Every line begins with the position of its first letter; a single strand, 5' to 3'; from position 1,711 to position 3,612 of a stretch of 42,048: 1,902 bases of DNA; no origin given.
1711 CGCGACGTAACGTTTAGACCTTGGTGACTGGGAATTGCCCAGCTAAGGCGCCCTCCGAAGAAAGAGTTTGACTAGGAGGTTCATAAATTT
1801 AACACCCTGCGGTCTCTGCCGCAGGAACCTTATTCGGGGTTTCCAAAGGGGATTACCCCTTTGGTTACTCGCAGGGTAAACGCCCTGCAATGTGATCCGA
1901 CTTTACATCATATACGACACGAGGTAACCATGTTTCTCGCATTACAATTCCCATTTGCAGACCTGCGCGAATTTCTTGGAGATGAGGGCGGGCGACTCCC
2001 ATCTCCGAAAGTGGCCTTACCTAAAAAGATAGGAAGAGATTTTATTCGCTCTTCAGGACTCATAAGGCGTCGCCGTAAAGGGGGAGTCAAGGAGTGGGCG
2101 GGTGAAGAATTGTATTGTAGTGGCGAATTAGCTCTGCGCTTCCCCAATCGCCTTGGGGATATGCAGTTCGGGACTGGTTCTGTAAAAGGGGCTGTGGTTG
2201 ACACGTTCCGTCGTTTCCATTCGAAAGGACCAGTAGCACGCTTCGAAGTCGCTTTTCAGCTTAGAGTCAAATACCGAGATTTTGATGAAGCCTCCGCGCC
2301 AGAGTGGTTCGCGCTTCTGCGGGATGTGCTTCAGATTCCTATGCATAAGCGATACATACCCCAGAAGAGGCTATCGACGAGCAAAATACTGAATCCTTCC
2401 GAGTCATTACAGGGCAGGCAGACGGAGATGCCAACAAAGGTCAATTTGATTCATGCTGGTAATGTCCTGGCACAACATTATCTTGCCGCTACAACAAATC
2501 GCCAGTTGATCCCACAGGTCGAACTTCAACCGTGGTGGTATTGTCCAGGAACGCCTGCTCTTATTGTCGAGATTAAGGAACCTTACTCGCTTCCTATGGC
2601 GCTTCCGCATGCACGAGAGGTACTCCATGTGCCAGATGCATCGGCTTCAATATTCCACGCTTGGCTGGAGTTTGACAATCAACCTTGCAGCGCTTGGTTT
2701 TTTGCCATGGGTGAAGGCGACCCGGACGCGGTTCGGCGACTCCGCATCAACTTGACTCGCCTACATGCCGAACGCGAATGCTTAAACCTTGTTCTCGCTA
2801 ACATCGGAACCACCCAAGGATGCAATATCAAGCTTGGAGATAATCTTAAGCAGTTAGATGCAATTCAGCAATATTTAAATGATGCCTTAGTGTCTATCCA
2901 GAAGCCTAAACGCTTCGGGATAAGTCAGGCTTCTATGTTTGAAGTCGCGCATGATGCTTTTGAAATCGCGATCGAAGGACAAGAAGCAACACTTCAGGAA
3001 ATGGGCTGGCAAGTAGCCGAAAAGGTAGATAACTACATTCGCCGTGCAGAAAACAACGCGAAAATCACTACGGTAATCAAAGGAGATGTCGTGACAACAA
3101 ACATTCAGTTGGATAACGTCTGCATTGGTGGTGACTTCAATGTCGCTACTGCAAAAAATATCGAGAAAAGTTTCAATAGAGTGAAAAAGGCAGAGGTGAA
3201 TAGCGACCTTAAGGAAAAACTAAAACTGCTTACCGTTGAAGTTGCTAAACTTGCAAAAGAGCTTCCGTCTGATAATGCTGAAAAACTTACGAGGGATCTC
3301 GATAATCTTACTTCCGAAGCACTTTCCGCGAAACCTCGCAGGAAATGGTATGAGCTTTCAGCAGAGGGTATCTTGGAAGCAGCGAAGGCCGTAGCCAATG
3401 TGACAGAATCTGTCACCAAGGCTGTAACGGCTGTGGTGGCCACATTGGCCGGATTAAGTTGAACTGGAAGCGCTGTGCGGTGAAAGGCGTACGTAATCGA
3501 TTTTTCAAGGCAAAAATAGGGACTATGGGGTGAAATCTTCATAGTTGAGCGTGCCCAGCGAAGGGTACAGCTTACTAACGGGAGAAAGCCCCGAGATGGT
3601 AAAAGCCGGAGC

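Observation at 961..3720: Compositionally foreign orphan cassette between toxin-antitoxin modules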

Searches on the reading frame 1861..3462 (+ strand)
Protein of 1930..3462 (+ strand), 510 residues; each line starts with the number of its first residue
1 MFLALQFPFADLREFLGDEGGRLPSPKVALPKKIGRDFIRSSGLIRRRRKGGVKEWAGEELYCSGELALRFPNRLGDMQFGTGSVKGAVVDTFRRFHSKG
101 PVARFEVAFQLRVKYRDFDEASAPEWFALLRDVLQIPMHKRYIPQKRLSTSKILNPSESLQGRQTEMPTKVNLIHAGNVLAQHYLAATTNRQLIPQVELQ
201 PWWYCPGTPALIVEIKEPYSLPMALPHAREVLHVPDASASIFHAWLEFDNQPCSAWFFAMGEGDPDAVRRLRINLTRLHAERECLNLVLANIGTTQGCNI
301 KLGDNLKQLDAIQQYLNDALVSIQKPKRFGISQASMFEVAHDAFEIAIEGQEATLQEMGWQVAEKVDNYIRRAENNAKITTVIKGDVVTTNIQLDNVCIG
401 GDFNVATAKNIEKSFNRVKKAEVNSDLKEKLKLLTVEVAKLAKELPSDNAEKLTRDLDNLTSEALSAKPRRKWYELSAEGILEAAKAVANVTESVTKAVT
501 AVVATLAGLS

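Call 5: search_protein_families(library=pfam, proteins=[window:1930-3462:+], max_evalue=0.1)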
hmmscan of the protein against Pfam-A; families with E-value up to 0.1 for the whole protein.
window:1930-3462:+ (510 aa): 2 families
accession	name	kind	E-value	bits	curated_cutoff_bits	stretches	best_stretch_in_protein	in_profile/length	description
PF08641.17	Mis14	-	0.095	13.5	24.9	0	427-499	38-117/133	Kinetochore protein Mis14 like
PF02024.20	Leptin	-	0.097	12.9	25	0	279-324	76-121/145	Leptin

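Call 7: search_protein_families(library=ncbifam, proteins=[window:1930-3462:+, window:1861-3462:+], max_evalue=0.1)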
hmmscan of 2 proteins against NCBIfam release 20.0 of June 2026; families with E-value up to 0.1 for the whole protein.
window:1930-3462:+ (510 aa): 0 families

window:1861-3462:+ (533 aa): 0 families

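Call 8: search_protein_families(library=padloc, proteins=[window:1930-3462:+], max_evalue=0.1)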
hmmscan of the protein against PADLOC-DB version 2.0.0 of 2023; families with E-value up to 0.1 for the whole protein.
window:1930-3462:+ (510 aa): 1 family
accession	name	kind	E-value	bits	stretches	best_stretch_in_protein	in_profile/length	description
PDLC04451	PDC-M14B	-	0.0036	15.1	1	414-502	173-257/261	-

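Call 12: find_homologous_proteins(query=window:1930-3462:+, max_evalue=0.001)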
Query window:1930-3462:+ (510 aa): 70 proteins with E <= 0.001 among 8000 candidates.
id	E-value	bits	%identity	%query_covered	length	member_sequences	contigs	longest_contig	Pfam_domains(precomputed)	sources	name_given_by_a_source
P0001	0.0e+0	1150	100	100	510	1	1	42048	PF27061.1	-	-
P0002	1.9e-247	840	73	97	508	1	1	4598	PF27061.1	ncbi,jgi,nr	ncbi:MAG: hypothetical protein JZU65_17235 [Chlorobium sp.]|nr:hypothetical protein [Chlorobium sp.]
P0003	5.6e-231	785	69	99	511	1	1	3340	PF27061.1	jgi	jgi:hypothetical protein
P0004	1.9e-208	711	64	99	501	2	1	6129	PF27061.1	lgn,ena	-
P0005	2.3e-206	704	66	100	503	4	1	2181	PF27061.1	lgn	-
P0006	6.8e-188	643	61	99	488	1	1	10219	PF27061.1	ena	-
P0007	8.5e-178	610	56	99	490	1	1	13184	PF27061.1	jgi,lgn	-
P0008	8.1e-172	590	56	100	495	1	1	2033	PF27061.1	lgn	-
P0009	1.4e-162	560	56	99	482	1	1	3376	PF27061.1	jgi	jgi:hypothetical protein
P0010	1.7e-160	553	54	99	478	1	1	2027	PF27061.1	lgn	-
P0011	4.6e-156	538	56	100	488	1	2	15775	PF27061.1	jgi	jgi:hypothetical protein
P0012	1.4e-155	537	53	99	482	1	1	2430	PF27061.1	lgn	-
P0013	1.6e-153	530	53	99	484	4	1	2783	PF27061.1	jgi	jgi:hypothetical protein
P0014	2.1e-153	529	52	96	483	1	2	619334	PF27061.1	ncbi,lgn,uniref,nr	ncbi:hypothetical protein R69619_00410 [Paraburkholderia nemoris]|uniref:hypothetical protein n=1 Ta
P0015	8.9e-152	524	52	100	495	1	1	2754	PF27061.1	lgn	-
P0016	7.1e-149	514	53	99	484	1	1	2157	PF27061.1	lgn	-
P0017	6.5e-147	508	52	99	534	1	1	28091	PF27061.1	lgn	-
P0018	2.6e-142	493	50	99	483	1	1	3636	PF27061.1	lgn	-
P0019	6.6e-132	459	47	99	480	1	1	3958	PF27061.1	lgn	-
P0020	1.4e-131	457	57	75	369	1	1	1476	PF27061.1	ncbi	-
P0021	4.1e-128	446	46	99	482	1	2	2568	PF27061.1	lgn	-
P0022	6.2e-128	445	47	99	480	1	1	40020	PF27061.1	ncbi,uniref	ncbi:hypothetical protein ACFPN2_20950 [Steroidobacter flavus]|uniref:Uncharacterized protein n=1 Ta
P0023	4.5e-124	433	46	99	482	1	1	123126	PF27061.1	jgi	jgi:hypothetical protein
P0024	5.4e-124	432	46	100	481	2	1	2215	PF27061.1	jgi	jgi:hypothetical protein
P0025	6.8e-120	419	45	99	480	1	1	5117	PF27061.1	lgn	-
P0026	1.1e-118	415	47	91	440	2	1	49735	PF27061.1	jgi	jgi:hypothetical protein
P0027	1.2e-118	415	44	99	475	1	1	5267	PF27061.1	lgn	-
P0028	2.7e-117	410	44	99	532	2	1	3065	PF27061.1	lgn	-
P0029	7.0e-117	409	43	99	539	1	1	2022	PF27061.1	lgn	-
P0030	1.6e-116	408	44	99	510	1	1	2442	PF27061.1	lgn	-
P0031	5.6e-113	396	43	99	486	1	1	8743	PF27061.1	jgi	-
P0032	4.3e-111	390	45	99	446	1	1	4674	PF27061.1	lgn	-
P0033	4.9e-106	373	42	99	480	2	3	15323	PF27061.1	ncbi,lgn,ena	-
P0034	1.5e-105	372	41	99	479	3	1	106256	PF27061.1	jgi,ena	-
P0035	6.0e-105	370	41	100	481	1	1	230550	PF27061.1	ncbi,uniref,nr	ncbi:hypothetical protein [Pseudomonas sp. H9]|uniref:hypothetical protein n=1 Tax=Pseudomonas sp. H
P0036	2.4e-104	368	39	99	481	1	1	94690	PF27061.1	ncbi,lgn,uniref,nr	ncbi:hypothetical protein [Pseudomonas sp. UFMG81]|uniref:hypothetical protein n=1 Tax=Pseudomonas s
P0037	1.4e-103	365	40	100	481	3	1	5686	PF27061.1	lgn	-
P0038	3.4e-103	364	42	99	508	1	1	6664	PF27061.1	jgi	jgi:hypothetical protein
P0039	4.3e-103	363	40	100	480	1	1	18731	PF27061.1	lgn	-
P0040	1.0e-102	362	42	99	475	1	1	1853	PF27061.1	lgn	-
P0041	1.5e-100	355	40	100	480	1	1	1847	PF27061.1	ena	-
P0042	4.1e-98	347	39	100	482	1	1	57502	PF27061.1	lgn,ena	-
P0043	6.3e-98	346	39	100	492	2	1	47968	PF27061.1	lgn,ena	-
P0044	1.8e-97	345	40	99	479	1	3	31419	PF27061.1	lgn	-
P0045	1.4e-95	339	38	100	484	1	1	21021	PF27061.1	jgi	jgi:hypothetical protein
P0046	1.8e-95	338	42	89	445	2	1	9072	PF27061.1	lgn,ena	-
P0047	2.0e-95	338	40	100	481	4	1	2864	PF27061.1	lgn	-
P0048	3.4e-94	334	41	99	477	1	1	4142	PF27061.1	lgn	-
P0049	1.9e-93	332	39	99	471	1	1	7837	PF27061.1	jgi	jgi:hypothetical protein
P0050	3.7e-88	314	39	99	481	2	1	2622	PF27061.1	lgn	-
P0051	7.1e-82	294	38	99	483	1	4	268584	PF27061.1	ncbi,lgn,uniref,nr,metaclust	ncbi:hypothetical protein LF41_3038 [Lysobacter dokdonensis DS-58]|uniref:Uncharacterized protein n=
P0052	2.0e-78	282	35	99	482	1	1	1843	PF27061.1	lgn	-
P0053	2.3e-78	282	35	99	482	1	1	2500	PF27061.1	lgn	-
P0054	7.2e-78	280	36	100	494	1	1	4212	PF27061.1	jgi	-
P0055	1.7e-77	279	42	73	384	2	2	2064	PF27061.1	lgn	-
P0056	3.0e-77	278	37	99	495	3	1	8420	PF27061.1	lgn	-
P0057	4.6e-73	264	35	99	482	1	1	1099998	PF27061.1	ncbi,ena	-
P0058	5.8e-71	258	36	95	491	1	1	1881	PF27061.1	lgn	-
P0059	5.0e-70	254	33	99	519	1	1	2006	PF27061.1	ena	-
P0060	1.6e-65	240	33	99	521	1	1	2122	PF27061.1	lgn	-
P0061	9.1e-65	237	32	97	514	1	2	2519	PF27061.1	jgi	jgi:hypothetical protein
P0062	7.4e-64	234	44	55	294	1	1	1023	PF27061.1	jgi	-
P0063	6.1e-60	221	31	100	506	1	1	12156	PF27061.1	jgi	jgi:hypothetical protein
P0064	3.1e-57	212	33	99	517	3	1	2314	PF27061.1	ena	-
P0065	1.3e-53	200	33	99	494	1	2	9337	PF27061.1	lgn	-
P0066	3.0e-51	193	36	67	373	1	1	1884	PF27061.1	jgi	jgi:hypothetical protein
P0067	4.3e-50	189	31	99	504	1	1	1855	PF27061.1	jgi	jgi:hypothetical protein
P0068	3.3e-41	159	34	66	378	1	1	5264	PF27061.1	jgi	jgi:hypothetical protein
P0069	2.7e-32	130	31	70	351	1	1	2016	PF27061.1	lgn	-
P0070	7.1e-23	99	27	100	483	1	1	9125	PF27061.1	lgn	-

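Call 16: search_solved_structures(query=A1, max_evalue=10, show_alignments=2)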
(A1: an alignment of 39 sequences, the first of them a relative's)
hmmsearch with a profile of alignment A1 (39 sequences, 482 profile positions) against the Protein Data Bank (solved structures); distinct sequences matched with E-value up to 10: 5.
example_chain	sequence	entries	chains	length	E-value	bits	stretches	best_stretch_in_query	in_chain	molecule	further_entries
3fbl_A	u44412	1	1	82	0.25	13.2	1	271-313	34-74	Putative uncharacterized protein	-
6zdy_A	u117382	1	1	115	0.6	12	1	308-365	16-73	Protein S100-A9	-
6zfe_A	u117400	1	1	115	0.61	12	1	308-365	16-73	Protein S100-A9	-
5w7g_B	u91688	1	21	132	0.66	11.8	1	271-313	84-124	ORF132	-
6w2q_A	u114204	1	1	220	8.4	8.2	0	398-476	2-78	Junction 34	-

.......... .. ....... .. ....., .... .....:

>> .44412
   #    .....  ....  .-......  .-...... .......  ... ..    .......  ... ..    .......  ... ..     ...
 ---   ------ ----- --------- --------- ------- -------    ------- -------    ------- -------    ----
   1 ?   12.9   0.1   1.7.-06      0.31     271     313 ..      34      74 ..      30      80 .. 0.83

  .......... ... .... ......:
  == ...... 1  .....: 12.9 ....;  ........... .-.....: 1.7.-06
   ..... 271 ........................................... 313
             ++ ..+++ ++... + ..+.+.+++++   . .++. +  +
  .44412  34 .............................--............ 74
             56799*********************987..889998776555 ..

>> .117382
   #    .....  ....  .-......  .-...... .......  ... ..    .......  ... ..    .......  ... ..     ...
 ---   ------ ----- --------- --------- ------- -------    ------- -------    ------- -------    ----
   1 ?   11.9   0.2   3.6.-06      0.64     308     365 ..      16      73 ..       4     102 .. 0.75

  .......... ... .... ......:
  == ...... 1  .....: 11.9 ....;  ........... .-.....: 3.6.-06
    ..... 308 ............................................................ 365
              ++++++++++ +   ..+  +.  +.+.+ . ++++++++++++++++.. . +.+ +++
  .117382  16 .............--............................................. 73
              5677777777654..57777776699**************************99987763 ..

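Call 18: find_encoding_contigs(protein=P0014, flank=8000, max_places=2)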
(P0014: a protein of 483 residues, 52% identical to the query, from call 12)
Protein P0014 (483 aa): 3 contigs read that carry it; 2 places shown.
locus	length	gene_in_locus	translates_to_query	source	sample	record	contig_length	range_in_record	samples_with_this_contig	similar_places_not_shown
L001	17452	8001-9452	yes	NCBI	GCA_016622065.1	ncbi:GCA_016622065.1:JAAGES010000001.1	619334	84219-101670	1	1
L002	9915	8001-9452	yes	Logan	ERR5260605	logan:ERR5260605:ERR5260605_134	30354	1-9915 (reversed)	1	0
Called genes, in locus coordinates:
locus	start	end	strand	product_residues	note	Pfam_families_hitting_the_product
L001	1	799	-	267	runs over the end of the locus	-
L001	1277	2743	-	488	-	-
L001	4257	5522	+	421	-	-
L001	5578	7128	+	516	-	PF00089:Trypsin, PF13365:Trypsin_2 (weak)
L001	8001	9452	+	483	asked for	PF27061:Gasdermin_protease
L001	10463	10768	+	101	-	-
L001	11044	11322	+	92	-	-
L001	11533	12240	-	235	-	PF16289:PIN_12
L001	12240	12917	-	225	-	-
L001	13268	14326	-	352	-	PF01207:Dus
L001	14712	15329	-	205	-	PF07879:PHB_acc_N, PF05233:PHB_acc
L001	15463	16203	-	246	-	PF00106:adh_short, PF01370:Epimerase (weak), PF08659:KR, PF13561:adh_short_C2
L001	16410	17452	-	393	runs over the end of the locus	PF00108:Thiolase_N, PF02803:Thiolase_C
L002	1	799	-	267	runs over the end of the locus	-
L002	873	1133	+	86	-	-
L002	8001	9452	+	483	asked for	PF27061:Gasdermin_protease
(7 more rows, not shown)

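Call 19: find_encoding_contigs(protein=P0035, flank=8000, max_places=2)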
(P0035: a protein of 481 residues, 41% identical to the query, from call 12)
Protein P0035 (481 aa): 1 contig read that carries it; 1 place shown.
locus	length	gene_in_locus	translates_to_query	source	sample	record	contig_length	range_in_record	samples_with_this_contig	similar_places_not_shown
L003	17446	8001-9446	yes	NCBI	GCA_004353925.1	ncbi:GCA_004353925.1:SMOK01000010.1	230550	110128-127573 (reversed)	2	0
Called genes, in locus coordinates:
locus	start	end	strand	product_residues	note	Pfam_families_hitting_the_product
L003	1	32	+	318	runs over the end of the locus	PF16220:DUF4880, PF04773:FecR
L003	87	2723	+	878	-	PF07660:STN, PF07715:Plug, PF00593:TonB_dep_Rec_b-barrel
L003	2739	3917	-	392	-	PF00990:GGDEF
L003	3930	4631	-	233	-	PF13489:Methyltransf_23, PF07021:MetW (weak), PF13649:Methyltransf_25, PF08241:Methyltransf_11 (weak), PF08242:Methyltransf_12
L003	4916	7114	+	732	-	PF02566:OsmC (weak), PF02624:YcaO, PF18381:YcaO_C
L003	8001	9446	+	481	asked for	PF27061:Gasdermin_protease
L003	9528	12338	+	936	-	PF00501:AMP-binding, PF13193:AMP-binding_C, PF00550:PP-binding (weak), PF01757:Acyl_transf_3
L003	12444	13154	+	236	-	PF12847:Methyltransf_18, PF04816:TrmK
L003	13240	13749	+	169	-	PF04542:Sigma70_r2, PF08281:Sigma70_r4_2, PF04545:Sigma70_r4 (weak)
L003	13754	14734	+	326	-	PF16220:DUF4880, PF04773:FecR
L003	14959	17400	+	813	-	PF07660:STN, PF07715:Plug, PF00593:TonB_dep_Rec_b-barrel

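Call 20: find_encoding_contigs(protein=P0051, flank=8000, max_places=2)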
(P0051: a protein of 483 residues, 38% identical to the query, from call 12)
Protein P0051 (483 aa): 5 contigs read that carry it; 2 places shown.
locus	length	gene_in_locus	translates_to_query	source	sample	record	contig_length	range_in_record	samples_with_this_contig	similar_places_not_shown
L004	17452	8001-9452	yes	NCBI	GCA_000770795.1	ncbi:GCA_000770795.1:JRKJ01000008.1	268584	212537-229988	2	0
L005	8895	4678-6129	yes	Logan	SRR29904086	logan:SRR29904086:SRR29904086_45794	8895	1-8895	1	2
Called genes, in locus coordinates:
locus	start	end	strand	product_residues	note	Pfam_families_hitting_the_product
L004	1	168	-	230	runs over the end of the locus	PF19266:CIS_tube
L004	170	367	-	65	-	-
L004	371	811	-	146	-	PF06841:Phage_T4_gp19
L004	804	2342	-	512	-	PF04984:Phage_sheath_1, PF17482:Phage_sheath_1C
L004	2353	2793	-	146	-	PF06841:Phage_T4_gp19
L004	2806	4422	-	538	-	PF04984:Phage_sheath_1, PF17482:Phage_sheath_1C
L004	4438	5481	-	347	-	PF13620:CarboxypepD_reg (faint)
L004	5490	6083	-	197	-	PF14065:Pvc16_N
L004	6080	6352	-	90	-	-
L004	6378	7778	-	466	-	-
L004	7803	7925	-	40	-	-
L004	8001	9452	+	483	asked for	PF27061:Gasdermin_protease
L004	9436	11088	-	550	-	-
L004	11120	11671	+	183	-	-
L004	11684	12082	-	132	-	-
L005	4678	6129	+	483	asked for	PF27061:Gasdermin_protease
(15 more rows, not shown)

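Call 24: find_encoding_contigs(protein=P0002, flank=10000, max_places=2)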
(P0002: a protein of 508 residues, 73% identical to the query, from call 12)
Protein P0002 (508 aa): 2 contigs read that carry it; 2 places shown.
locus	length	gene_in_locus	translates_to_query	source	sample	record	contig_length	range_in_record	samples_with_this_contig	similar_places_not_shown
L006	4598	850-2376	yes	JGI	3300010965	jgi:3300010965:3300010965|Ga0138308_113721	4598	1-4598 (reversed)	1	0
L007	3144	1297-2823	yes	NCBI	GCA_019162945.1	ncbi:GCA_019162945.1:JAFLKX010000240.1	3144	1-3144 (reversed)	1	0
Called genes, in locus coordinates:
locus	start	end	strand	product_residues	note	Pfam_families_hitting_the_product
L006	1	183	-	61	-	?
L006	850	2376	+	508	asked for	PF27061:Gasdermin_protease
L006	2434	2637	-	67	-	-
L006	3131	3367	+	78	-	PF07963:N_methyl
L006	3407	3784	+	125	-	-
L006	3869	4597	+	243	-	PF00005:ABC_tran, PF13304:AAA_21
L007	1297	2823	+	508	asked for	PF27061:Gasdermin_protease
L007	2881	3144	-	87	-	?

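Call 25: find_encoding_contigs(protein=P0006, flank=10000, max_places=2)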
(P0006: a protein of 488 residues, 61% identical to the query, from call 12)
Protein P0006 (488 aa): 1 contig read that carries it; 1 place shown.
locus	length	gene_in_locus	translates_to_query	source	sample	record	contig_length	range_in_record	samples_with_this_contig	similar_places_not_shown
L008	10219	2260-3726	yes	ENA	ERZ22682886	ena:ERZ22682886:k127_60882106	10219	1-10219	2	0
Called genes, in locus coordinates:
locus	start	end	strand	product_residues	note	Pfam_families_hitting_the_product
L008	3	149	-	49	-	?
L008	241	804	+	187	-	-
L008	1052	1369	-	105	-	-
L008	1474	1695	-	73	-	-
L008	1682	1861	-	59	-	-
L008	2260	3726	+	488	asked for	PF27061:Gasdermin_protease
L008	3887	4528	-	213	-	PF00657:Lipase_GDSL, PF25182:NonGDSL, PF13472:Lipase_GDSL_2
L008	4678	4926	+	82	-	-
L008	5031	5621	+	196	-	PF01205:Impact_N, PF09186:DUF1949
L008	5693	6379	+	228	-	PF02586:SRAP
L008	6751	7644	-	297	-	PF12073:DUF3553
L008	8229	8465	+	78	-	PF00216:Bac_DNA_binding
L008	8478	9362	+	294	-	PF02272:DHHA1 (weak)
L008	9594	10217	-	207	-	?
